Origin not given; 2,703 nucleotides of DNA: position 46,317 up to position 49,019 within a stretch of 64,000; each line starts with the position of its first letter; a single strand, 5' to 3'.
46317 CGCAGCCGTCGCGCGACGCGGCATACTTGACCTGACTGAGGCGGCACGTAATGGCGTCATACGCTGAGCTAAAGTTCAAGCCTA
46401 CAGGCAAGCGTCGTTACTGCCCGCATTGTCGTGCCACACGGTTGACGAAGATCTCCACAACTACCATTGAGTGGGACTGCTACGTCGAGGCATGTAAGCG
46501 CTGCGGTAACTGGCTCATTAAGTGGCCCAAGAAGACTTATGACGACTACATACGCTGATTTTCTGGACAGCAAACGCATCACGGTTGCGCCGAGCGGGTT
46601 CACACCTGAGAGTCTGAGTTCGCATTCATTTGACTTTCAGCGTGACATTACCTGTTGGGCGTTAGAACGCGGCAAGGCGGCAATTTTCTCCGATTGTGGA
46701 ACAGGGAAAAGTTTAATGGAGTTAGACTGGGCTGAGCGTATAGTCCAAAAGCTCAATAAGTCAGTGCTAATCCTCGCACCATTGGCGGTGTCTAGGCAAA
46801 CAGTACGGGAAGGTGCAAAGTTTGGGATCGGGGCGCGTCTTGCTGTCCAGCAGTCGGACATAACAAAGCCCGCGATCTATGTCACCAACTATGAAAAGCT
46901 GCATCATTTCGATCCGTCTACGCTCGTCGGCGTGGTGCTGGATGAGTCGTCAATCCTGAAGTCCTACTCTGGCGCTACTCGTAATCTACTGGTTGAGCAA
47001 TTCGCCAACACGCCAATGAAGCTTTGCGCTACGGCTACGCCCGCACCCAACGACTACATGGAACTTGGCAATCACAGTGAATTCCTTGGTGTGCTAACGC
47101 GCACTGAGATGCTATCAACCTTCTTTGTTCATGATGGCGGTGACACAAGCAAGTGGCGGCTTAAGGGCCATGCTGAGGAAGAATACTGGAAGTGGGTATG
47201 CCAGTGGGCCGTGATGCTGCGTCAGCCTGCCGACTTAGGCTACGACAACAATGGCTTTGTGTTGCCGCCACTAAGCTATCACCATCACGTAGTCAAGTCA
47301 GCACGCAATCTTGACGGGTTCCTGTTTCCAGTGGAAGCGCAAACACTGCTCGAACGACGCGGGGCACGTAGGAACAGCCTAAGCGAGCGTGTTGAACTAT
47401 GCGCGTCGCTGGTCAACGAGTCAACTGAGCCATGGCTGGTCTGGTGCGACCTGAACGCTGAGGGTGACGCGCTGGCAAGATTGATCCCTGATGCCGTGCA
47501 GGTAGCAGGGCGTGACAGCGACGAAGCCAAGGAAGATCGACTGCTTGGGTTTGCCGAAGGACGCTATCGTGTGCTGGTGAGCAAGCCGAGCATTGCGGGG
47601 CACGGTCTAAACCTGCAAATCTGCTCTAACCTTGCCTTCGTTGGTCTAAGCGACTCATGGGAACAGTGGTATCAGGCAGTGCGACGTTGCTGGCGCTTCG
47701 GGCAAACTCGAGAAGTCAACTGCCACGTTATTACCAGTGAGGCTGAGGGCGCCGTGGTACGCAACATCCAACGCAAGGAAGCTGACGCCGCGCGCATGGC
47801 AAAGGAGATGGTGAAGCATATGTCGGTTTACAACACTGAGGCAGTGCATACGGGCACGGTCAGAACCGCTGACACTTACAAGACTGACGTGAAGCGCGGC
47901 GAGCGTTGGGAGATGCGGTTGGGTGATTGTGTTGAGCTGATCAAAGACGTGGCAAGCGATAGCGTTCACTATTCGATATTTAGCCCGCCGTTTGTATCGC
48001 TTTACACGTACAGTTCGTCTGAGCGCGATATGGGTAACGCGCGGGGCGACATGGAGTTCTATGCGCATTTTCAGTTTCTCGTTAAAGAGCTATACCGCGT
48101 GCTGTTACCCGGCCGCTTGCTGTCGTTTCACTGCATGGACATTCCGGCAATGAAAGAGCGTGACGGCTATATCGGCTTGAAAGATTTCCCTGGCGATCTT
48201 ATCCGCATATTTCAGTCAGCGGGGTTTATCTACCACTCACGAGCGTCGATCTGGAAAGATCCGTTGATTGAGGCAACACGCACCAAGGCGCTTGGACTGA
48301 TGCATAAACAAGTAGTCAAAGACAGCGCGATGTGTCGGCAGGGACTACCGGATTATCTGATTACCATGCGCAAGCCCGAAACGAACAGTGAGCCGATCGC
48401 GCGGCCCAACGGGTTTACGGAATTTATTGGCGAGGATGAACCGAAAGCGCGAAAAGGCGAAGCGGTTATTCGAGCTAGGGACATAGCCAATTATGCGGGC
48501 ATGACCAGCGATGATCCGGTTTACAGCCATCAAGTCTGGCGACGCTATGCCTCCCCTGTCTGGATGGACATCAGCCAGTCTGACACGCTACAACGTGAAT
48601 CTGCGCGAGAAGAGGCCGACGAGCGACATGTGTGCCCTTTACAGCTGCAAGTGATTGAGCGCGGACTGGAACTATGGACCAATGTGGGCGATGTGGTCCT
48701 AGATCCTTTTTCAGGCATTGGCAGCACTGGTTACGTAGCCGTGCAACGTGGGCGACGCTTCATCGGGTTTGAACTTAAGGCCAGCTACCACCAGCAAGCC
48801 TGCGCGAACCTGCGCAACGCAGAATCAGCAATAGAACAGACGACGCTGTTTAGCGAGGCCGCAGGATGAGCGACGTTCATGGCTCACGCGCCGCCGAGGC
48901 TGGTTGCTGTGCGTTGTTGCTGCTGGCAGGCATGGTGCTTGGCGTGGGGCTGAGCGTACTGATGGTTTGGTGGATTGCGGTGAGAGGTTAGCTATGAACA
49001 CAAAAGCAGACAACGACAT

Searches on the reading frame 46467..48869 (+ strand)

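Call 10: search_protein_families(library=phrogs, proteins=[window:46467-48869:+], max_evalue=0.001)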
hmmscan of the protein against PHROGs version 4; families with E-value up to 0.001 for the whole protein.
window:46467-48869:+ (800 aa): 13 families
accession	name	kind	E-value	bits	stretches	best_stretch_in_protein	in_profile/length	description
phrog_16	-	DNA, RNA and nucleotide metabolism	7.2e-63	214.1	1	55-796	274-923/986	DNA helicase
phrog_62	-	DNA, RNA and nucleotide metabolism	4.1e-62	211.2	1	54-463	697-1150/1881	DNA helicase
phrog_67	-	other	8.5e-35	122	1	451-793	96-354/743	DNA methyltransferase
phrog_498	-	other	1.4e-16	61.1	1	690-785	325-423/633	DNA methyltransferase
phrog_12517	-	unknown function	9.8e-13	49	2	482-592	161-265/316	-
phrog_3008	-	other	2.5e-11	44.3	1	711-784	140-213/244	DNA methyltransferase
phrog_18293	-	other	3.1e-10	41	1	728-787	53-112/119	methyltransferase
phrog_11354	-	unknown function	2.4e-09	37.9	1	361-446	18-106/116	-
phrog_8769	-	other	4.9e-08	33.7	1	736-783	7-54/71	methyltransferase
phrog_6025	-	other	8.8e-07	29.7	1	480-602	11-114/192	DNA methyltransferase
phrog_6952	-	other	5.8e-06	27.3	1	719-783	112-176/181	DNA methyltransferase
phrog_23148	-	unknown function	8.9e-06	26.8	1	716-786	82-150/165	-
phrog_18146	-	other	0.00011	22.2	0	729-771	57-100/452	DNA methyltransferase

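Call 11: search_protein_families(library=pfam, proteins=[window:46467-48869:+], max_evalue=0.01)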
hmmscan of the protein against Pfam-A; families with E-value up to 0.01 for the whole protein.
window:46467-48869:+ (800 aa): 2 families
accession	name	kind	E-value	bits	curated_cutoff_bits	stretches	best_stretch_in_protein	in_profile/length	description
PF01555.25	N6_N4_Mtase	-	3e-17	63.8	26.7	1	504-778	5-219/221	DNA methylase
PF00271.37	Helicase_C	-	0.00022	21.9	23.5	1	342-412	41-110/110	Helicase conserved C-terminal domain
